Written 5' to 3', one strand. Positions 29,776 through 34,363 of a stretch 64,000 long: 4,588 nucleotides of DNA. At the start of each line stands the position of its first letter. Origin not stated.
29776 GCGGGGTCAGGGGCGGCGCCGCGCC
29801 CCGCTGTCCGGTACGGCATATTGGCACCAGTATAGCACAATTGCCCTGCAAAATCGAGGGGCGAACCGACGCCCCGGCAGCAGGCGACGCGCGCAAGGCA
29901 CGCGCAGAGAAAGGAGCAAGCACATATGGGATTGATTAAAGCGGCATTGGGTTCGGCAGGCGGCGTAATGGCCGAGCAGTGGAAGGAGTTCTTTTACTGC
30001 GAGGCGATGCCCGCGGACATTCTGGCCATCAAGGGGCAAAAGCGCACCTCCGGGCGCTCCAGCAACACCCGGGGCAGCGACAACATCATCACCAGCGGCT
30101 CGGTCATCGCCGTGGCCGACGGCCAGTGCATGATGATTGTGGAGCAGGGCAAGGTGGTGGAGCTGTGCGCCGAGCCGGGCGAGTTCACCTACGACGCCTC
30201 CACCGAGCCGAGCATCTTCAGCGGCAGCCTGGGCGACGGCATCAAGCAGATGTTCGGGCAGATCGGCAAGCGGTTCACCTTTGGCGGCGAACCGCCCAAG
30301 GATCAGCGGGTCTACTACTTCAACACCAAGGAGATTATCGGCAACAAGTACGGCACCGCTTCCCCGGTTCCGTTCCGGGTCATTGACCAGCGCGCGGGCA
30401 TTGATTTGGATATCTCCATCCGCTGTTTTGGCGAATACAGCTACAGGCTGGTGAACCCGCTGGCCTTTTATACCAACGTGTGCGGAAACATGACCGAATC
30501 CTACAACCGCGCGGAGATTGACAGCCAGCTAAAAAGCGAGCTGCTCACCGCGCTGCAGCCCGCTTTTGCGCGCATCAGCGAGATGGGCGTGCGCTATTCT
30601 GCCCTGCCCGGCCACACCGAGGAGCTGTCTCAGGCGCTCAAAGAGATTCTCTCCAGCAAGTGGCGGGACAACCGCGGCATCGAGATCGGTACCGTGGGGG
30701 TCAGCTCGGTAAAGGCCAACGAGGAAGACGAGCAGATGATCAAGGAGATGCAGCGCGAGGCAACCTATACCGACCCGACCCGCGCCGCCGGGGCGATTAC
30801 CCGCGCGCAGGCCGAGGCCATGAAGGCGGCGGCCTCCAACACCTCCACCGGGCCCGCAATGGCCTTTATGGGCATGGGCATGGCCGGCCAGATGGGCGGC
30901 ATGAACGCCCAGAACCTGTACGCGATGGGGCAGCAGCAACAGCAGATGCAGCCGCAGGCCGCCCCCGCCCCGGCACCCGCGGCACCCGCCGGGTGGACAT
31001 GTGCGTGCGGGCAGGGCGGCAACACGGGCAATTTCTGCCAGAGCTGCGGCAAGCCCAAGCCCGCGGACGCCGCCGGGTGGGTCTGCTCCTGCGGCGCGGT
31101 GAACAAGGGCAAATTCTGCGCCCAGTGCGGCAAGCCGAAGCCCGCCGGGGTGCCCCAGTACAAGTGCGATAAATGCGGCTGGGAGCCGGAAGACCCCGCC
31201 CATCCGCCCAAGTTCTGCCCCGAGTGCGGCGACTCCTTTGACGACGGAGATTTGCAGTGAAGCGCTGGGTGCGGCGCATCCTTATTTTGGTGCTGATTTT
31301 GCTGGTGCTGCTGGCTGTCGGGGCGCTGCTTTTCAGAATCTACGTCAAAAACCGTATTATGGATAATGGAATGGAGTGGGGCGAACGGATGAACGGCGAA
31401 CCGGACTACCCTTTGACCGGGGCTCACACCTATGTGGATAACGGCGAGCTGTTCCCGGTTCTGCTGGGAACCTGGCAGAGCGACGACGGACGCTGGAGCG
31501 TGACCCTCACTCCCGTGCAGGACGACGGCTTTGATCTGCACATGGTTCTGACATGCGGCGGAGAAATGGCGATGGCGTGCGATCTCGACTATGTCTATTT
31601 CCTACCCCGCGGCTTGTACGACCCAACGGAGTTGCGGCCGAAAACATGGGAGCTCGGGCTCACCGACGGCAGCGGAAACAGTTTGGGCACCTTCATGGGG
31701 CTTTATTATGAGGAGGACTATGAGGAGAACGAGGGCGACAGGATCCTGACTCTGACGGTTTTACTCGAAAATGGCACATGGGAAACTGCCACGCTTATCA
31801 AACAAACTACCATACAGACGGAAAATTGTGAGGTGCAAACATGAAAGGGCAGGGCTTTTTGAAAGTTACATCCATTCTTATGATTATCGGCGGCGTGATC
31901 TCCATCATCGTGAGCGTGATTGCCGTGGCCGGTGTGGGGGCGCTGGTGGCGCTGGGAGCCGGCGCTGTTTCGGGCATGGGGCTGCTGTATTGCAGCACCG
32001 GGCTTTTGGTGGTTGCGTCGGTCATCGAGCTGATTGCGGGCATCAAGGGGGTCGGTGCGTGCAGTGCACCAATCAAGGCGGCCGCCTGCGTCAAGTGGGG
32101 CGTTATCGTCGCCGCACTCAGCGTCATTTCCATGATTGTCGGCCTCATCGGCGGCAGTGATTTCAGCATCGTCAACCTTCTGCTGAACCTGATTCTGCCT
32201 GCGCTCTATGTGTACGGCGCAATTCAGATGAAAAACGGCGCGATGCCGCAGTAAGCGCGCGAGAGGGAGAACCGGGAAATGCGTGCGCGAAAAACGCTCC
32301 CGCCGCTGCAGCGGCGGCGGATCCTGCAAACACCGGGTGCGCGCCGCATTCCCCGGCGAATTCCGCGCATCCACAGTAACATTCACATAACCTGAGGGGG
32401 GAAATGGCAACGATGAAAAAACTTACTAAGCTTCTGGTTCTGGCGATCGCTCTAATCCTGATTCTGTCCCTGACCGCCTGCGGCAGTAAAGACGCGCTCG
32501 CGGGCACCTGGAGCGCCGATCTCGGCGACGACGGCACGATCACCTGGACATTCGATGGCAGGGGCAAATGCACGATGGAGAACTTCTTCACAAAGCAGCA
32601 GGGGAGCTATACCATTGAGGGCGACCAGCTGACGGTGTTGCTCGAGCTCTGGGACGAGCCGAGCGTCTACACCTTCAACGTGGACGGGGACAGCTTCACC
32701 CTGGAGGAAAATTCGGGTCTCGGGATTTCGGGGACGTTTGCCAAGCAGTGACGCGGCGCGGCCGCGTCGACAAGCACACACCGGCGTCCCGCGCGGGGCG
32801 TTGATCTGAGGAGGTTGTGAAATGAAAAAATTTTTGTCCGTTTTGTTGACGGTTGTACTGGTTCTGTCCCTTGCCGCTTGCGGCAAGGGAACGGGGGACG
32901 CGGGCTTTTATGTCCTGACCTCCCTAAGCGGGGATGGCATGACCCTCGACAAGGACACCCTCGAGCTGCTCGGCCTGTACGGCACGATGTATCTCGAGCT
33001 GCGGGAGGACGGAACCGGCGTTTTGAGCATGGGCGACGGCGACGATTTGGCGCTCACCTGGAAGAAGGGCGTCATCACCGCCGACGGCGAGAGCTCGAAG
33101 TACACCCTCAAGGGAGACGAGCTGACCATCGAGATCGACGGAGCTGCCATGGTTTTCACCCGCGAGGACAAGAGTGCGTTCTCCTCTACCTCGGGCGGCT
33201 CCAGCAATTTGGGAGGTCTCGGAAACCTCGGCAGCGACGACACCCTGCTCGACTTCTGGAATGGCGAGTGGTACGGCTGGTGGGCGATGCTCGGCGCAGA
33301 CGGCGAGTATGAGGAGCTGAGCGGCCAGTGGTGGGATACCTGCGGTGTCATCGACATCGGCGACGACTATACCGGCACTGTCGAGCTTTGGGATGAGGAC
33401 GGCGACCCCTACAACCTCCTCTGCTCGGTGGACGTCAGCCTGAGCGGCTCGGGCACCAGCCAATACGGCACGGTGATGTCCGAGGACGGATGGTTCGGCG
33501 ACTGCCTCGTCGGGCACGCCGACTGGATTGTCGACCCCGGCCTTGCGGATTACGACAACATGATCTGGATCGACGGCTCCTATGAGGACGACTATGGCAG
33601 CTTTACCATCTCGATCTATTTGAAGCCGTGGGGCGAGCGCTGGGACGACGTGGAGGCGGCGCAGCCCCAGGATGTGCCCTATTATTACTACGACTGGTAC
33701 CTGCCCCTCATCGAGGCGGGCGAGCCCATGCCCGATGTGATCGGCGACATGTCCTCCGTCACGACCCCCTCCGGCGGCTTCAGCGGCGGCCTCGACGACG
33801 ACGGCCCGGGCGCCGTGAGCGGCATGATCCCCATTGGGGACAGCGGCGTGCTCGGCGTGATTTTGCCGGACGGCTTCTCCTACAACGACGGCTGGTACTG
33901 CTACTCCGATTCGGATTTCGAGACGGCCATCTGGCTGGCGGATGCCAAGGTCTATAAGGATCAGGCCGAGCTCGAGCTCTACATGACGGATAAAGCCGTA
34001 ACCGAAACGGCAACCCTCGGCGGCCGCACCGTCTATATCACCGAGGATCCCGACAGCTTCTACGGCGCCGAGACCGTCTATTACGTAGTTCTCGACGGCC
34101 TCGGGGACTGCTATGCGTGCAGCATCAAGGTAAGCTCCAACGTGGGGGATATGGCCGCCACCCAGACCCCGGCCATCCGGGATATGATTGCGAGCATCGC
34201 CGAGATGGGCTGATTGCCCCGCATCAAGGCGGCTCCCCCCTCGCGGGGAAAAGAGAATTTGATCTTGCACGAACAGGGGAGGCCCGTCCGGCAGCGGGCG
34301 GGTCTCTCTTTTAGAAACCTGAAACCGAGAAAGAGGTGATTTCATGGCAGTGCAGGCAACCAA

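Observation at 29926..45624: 16-gene co-directional envelope locus built on a split YdjI/YdjG/YdjH-like triad (SPFH, Zn-ribbon, TPM) and packed with lineage-specific lipoproteins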

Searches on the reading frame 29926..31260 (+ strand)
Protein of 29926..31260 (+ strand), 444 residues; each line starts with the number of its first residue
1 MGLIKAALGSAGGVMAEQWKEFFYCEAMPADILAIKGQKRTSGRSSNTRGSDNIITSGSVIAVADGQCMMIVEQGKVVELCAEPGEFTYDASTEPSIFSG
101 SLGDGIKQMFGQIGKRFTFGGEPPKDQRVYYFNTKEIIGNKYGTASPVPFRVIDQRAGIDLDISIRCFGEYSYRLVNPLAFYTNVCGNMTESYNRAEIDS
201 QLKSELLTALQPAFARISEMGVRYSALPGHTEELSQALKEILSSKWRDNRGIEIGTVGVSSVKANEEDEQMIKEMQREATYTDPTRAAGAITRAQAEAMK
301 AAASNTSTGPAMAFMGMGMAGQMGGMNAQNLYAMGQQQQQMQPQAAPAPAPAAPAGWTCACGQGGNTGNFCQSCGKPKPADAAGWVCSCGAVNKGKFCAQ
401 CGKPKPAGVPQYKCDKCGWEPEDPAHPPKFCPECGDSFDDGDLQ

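Call 4: search_protein_families(library=pfam, max_evalue=0.01, proteins=[window:29926-31260:+])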
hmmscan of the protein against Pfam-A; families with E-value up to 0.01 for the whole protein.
window:29926-31260:+ (444 aa): 1 family
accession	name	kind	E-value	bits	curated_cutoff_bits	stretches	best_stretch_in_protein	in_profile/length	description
PF13421.11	Band_7_1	-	5.2e-18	65.9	24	1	52-275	8-206/211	SPFH domain-Band 7 family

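Call 6: find_encoding_contigs(protein=window:29926-31260:+, flank=10000, max_places=6)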
Protein window:29926-31260:+ (444 aa): no gene with exactly this product is on record in the collection.

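Call 41: search_protein_families(library=ncbifam, max_evalue=0.01, proteins=[window:29926-31260:+])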
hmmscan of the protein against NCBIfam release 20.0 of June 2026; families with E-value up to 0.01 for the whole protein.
window:29926-31260:+ (444 aa): 0 families

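Call 66: search_protein_families(library=padloc, max_evalue=0.001, proteins=[window:29926-31260:+])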
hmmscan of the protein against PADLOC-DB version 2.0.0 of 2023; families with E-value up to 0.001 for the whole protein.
window:29926-31260:+ (444 aa): 0 families

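Call 72: list_cluster_members(proteins=[P0001, P0121, P0241, window:29926-31260:+, window:38823-40289:+])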
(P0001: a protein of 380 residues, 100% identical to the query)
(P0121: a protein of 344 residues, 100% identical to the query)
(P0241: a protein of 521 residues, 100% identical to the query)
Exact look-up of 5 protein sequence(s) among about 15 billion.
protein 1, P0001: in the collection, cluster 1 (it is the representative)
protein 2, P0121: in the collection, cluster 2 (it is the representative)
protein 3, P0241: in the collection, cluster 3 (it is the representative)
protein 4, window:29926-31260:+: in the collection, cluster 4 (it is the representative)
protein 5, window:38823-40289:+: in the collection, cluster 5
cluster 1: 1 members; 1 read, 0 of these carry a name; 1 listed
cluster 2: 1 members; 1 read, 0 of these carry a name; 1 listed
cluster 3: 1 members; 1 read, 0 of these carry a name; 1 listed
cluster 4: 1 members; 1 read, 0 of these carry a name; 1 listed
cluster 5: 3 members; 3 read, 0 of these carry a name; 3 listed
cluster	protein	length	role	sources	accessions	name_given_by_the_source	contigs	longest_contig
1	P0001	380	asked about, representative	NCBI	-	-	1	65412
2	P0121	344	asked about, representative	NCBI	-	-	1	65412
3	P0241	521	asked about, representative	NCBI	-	-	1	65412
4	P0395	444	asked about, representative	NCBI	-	-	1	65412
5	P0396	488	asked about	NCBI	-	-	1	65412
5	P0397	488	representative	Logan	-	-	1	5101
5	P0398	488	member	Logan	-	-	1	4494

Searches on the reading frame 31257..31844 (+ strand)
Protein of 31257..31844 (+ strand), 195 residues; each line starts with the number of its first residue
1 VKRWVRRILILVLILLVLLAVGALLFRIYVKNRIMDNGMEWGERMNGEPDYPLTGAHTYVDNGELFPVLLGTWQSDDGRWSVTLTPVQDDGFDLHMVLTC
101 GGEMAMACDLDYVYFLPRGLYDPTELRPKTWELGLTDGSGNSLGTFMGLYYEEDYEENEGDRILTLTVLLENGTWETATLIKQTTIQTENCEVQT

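Call 4: search_protein_families(library=pfam, max_evalue=0.01, proteins=[window:31257-31844:+])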
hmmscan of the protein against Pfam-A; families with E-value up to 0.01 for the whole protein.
window:31257-31844:+ (195 aa): 0 families

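Call 41: search_protein_families(library=ncbifam, max_evalue=0.01, proteins=[window:31257-31844:+])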
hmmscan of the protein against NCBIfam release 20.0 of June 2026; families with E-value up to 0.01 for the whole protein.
window:31257-31844:+ (195 aa): 0 families

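Call 93: search_protein_families(library=pfam, max_evalue=10, proteins=[window:31257-31844:+])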
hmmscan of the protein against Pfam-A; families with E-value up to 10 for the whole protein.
window:31257-31844:+ (195 aa): 1 family
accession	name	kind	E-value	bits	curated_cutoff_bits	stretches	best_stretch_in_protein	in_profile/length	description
PF15843.10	DUF4719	-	0.25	11.5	27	1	4-56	32-87/202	Domain of unknown function (DUF4719)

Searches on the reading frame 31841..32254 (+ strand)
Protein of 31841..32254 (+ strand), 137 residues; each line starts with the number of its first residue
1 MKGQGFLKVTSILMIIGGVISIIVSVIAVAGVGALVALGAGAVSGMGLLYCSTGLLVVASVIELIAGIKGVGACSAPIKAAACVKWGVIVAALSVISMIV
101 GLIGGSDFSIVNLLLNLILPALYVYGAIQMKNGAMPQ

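Call 4: search_protein_families(library=pfam, max_evalue=0.01, proteins=[window:31841-32254:+])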
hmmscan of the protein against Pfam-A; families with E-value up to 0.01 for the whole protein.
window:31841-32254:+ (137 aa): 0 families

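Call 93: search_protein_families(library=pfam, max_evalue=10, proteins=[window:31841-32254:+])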
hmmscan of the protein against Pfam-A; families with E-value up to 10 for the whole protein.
window:31841-32254:+ (137 aa): 0 families

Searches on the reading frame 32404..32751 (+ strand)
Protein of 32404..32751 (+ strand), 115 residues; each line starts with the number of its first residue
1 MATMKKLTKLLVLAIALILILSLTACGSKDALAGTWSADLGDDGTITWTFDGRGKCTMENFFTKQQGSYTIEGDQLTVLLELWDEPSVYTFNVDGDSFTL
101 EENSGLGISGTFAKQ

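Call 4: search_protein_families(library=pfam, max_evalue=0.01, proteins=[window:32404-32751:+])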
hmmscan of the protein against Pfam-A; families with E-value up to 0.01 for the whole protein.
window:32404-32751:+ (115 aa): 1 family
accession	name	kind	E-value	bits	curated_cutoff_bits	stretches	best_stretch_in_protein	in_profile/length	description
PF18692.7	DUF5640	-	5.3e-22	77.9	28.5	1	30-115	1-85/85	Family of unknown function (DUF5640)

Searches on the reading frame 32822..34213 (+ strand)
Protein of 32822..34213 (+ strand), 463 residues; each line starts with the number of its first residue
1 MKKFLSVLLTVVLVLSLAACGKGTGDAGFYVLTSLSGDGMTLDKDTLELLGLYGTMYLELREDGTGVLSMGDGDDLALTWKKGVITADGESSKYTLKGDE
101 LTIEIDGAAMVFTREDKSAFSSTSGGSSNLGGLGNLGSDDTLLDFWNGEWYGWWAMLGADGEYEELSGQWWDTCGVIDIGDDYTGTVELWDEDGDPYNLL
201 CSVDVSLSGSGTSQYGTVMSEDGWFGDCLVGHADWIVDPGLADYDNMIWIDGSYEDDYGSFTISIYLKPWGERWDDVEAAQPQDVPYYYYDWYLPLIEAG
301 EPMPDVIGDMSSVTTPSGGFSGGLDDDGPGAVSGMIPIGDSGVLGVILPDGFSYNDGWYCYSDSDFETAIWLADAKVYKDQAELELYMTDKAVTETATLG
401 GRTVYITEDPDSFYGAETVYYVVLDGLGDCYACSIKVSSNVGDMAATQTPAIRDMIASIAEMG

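Call 4: search_protein_families(library=pfam, max_evalue=0.01, proteins=[window:32822-34213:+])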
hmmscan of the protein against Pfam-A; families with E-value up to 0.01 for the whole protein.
window:32822-34213:+ (463 aa): 0 families

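Call 41: search_protein_families(library=ncbifam, max_evalue=0.01, proteins=[window:32822-34213:+])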
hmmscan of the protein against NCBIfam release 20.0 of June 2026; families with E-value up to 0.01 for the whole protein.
window:32822-34213:+ (463 aa): 0 families

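Call 76: search_protein_families(library=pfam, alignment_id=A4, max_evalue=0.01)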
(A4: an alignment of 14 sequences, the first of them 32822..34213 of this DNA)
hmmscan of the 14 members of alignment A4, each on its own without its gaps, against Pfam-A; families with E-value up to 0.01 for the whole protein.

A. member 1, window:32822-34213:+ (463 aa): 0 families

B. families by the number of members that match (of 14 scanned): 2 families
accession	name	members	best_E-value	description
PF16729.10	DUF5067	9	7.8e-26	Domain of unknown function (DUF5067)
PF19078.6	Big_12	1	0.0073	Bacterial Ig-like domain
